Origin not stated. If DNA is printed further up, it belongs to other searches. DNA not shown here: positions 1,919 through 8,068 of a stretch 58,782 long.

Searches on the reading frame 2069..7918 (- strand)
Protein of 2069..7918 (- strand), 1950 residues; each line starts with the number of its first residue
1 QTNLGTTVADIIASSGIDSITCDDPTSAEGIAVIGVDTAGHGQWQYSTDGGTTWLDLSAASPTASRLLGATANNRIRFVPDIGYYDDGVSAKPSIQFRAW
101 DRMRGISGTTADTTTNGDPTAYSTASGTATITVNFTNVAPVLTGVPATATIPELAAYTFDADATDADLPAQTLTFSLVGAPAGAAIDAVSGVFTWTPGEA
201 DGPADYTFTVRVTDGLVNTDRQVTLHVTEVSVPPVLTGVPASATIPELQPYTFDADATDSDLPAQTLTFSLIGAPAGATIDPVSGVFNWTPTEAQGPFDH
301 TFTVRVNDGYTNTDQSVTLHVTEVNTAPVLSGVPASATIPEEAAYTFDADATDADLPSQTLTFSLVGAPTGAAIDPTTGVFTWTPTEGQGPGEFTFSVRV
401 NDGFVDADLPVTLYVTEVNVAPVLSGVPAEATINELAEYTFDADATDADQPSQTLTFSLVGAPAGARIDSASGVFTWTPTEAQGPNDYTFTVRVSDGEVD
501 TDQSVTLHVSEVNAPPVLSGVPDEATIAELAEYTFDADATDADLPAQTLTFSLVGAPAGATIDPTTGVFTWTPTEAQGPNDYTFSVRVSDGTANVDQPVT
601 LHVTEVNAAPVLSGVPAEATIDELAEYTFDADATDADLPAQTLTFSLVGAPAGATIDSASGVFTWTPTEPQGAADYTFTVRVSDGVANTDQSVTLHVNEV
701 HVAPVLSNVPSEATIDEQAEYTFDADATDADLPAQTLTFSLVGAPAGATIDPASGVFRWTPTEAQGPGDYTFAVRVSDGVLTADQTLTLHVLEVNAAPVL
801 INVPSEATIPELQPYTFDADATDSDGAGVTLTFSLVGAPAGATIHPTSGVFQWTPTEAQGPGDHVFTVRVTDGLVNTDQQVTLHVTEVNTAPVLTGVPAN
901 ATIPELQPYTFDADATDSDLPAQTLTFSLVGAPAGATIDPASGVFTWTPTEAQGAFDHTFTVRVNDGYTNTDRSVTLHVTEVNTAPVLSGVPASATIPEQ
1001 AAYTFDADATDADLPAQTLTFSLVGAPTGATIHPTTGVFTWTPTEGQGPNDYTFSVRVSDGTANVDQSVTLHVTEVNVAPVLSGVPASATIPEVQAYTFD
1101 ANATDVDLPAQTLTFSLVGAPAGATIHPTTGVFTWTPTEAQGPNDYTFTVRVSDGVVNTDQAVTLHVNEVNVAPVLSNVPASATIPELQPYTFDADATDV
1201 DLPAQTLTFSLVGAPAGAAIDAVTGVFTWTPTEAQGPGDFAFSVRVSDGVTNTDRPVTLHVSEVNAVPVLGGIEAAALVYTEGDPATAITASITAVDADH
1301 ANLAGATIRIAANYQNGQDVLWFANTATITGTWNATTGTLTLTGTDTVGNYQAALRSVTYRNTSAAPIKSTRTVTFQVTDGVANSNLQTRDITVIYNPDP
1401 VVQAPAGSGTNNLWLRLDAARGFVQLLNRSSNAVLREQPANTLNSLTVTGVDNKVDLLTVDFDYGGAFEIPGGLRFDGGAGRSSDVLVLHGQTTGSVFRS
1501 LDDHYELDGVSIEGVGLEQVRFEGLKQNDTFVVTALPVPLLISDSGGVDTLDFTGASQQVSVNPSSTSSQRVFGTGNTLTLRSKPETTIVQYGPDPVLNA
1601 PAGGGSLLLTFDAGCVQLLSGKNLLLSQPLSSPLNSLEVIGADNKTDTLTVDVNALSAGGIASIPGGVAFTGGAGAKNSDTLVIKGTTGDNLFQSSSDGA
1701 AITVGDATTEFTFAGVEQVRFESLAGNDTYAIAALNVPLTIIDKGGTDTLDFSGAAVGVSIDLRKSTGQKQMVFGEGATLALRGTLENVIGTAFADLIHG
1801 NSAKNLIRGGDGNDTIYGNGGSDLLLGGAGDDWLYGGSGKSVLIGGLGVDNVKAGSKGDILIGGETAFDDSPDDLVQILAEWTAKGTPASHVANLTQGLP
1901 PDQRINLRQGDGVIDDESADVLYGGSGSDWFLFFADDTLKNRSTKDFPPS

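Call 32: search_protein_families(library=pfam, proteins=[window:2069-7918:-], max_evalue=0.001)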
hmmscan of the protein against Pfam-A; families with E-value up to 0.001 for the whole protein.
window:2069-7918:- (1950 aa): 10 families
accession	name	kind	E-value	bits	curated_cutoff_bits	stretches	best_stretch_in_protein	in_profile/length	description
PF05345.18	He_PIG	-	3e-112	367.8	24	12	891-980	1-96/96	Putative Ig domain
PF17963.7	Big_9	-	1.7e-62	208.8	23.6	12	607-692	1-84/89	Bacterial Ig domain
PF18957.6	RibLong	-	3.7e-54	182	27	5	535-593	21-83/93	Long Rib domain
PF17892.7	Cadherin_5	-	5.1e-52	174.2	26.5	8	1170-1256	1-92/98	Cadherin-like domain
PF17803.7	Cadherin_4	-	1.8e-46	157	25.1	5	316-385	2-65/71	Bacterial cadherin-like domain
PF19077.6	Big_13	-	1.4e-20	74.2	27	0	816-886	30-99/102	Bacterial Ig-like domain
PF00353.25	HemolysinCabind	-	5.1e-11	42.8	23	2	1790-1825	1-36/36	RTX calcium-binding nonapeptide repeat (4 copies)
PF07495.19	Y_Y_Y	-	8.1e-08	32.5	26.6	0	767-791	37-64/65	Y_Y_Y domain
PF08548.17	Peptidase_M10_C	-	4.3e-07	30.3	20.7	0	1721-1815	14-100/193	Peptidase M10 serralysin C terminal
PF08560.15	DUF1757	-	0.00026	21.2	21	0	915-977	58-120/148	Protein of unknown function (DUF1757)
